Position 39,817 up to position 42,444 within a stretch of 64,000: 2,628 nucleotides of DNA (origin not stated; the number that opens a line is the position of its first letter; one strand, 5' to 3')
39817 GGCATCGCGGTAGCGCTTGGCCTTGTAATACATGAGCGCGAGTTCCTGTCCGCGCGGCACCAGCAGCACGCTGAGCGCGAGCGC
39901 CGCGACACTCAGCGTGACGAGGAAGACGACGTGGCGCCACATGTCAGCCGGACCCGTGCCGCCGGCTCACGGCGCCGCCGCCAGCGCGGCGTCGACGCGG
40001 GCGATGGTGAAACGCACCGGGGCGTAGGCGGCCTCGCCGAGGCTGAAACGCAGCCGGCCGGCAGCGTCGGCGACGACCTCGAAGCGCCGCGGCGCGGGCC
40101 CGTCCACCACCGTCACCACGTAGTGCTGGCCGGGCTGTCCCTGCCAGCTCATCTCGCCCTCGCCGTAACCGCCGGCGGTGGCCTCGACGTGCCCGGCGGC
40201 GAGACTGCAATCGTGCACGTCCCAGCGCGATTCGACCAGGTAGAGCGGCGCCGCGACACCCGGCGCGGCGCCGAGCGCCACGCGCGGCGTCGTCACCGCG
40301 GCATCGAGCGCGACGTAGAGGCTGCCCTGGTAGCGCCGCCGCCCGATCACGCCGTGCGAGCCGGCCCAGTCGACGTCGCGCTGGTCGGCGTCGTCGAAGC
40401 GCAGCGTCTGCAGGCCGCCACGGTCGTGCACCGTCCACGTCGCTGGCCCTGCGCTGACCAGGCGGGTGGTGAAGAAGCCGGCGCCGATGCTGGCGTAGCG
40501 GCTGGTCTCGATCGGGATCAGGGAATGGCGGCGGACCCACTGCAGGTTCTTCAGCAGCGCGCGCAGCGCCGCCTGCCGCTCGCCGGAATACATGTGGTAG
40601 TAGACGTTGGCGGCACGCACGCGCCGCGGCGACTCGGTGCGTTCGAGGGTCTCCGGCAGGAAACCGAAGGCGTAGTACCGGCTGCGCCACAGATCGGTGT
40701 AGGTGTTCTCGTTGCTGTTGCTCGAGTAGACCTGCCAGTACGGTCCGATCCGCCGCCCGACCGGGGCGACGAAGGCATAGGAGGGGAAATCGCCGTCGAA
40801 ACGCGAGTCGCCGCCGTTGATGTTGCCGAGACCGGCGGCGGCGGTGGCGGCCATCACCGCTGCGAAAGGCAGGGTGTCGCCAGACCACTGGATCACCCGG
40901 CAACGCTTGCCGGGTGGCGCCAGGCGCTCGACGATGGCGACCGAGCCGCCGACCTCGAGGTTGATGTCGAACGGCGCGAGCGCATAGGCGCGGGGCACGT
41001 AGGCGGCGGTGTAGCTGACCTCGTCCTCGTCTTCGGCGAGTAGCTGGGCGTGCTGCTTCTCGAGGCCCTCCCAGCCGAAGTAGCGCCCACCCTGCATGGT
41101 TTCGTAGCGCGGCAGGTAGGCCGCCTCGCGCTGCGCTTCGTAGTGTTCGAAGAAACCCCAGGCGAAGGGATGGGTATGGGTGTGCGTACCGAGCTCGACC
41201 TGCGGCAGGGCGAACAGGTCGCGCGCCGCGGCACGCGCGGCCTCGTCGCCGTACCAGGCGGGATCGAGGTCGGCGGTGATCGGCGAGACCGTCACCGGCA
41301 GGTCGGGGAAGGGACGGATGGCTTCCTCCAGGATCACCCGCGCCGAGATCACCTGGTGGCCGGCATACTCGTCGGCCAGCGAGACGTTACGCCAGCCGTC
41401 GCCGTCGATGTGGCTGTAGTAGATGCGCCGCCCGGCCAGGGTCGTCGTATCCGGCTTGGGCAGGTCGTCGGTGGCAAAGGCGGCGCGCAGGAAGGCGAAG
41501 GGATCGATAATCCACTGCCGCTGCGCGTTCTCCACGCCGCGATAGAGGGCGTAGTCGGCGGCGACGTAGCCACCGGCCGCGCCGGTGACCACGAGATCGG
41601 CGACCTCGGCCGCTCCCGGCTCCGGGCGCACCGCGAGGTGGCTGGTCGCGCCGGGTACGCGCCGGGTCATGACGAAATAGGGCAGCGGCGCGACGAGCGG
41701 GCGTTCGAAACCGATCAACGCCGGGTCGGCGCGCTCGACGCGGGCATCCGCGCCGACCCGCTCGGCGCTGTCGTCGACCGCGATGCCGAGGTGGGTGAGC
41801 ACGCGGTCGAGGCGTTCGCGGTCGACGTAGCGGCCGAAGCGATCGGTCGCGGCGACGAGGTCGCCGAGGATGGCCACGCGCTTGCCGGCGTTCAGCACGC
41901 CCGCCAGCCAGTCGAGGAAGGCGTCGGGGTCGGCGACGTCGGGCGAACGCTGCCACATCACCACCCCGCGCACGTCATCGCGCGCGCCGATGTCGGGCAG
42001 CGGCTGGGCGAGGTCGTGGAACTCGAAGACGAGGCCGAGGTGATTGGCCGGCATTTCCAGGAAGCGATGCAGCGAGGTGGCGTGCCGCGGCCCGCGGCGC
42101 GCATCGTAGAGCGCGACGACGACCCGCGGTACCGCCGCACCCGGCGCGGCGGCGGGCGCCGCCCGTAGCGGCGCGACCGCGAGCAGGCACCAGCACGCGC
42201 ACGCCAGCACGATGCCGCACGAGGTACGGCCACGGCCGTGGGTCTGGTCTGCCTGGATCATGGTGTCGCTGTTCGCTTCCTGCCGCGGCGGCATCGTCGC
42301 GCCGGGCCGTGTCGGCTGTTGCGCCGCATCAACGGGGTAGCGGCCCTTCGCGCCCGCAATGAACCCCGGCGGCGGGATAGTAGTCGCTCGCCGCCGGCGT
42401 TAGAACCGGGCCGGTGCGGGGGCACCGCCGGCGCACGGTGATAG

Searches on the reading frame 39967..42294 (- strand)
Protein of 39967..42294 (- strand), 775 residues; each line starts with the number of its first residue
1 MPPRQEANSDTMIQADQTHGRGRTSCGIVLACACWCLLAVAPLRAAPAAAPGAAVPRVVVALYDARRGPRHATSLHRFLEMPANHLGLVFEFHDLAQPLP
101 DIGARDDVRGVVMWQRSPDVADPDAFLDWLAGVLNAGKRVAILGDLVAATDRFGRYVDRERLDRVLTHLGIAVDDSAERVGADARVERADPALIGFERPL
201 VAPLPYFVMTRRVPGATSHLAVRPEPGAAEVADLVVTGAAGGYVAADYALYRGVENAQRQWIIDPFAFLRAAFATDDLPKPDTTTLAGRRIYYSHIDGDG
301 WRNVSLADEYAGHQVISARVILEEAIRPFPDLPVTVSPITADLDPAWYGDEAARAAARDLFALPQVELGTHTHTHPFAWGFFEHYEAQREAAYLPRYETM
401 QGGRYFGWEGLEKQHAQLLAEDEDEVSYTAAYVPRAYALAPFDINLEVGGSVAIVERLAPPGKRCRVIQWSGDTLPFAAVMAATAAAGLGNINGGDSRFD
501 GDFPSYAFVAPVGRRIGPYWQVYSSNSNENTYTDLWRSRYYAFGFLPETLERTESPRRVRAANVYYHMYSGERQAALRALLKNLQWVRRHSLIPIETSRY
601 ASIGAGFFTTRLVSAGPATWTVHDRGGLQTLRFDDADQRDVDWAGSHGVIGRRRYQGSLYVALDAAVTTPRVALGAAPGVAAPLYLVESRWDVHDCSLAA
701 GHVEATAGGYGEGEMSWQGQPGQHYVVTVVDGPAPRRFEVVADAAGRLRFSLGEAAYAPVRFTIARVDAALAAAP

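Call 5: search_protein_families(library=pfam, proteins=[window:39967-42294:-], max_evalue=0.01)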
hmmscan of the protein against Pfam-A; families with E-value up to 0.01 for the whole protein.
window:39967-42294:- (775 aa): 0 families
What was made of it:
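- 39967..42294 (-): PelA-like modification enzyme (775 aa) that lacks the N-terminal hydrolase domain. No Pfam hit (call 5).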

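Call 6: search_protein_families(library=ncbifam, proteins=[window:39967-42294:-], max_evalue=0.01)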
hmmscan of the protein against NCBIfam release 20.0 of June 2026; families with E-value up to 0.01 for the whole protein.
window:39967-42294:- (775 aa): 0 families

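Call 16: search_solved_structures(query=window:39970-42294:-, max_evalue=1)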
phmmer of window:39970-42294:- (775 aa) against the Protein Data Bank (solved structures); distinct sequences matched with E-value up to 1: 1.
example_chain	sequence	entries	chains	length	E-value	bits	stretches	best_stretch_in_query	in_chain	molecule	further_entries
9cgy_A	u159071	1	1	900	2.9e-60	207.6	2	442-667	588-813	PelA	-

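Call 23: search_solved_structures(query=window:39970-42294:-, max_evalue=0.01, show_alignments=1)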
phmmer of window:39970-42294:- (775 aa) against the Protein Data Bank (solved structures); distinct sequences matched with E-value up to 0.01: 1.
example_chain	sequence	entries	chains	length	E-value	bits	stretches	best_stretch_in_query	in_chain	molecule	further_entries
9cgy_A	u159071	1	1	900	2.9e-60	207.6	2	442-667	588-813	PelA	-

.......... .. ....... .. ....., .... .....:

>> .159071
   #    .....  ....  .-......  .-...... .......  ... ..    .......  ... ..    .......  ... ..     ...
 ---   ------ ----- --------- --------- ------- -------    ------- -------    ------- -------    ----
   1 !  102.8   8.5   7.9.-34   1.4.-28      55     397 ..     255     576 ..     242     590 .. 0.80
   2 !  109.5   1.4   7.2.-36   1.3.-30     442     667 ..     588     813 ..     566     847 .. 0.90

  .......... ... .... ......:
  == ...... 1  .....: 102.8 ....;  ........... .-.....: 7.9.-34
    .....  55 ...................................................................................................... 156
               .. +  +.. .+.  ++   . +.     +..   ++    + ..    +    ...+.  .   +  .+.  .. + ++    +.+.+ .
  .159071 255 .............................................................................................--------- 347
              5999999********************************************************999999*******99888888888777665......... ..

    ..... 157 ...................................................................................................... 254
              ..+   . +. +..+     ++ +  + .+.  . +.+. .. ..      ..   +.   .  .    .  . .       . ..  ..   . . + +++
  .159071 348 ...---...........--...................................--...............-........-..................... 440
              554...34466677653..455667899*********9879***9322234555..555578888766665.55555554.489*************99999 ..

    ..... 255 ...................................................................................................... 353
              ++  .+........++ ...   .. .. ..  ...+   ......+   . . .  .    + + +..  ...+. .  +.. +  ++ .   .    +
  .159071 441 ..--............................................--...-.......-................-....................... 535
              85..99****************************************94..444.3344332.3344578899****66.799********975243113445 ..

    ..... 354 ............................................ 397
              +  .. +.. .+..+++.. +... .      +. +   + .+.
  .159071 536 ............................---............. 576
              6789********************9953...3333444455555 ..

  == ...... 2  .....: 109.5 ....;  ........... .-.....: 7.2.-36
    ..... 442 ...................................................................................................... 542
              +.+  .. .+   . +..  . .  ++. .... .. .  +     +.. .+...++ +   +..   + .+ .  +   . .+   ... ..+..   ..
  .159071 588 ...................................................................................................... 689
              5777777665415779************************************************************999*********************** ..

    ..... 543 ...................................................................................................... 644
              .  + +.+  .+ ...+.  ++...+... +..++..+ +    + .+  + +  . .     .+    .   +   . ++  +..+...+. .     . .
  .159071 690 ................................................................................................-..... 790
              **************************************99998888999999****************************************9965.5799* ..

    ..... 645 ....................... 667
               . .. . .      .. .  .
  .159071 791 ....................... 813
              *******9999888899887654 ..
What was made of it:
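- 39967..42294 (-): Query residues 55-667 align to PelA 255-813 (calls 16, 23).
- On PelB (Pel exopolysaccharide outer-membrane exporter): PelA-like E 2.9e-60 (call 23).
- PelA-like, E 2.9e-60 (call 23).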
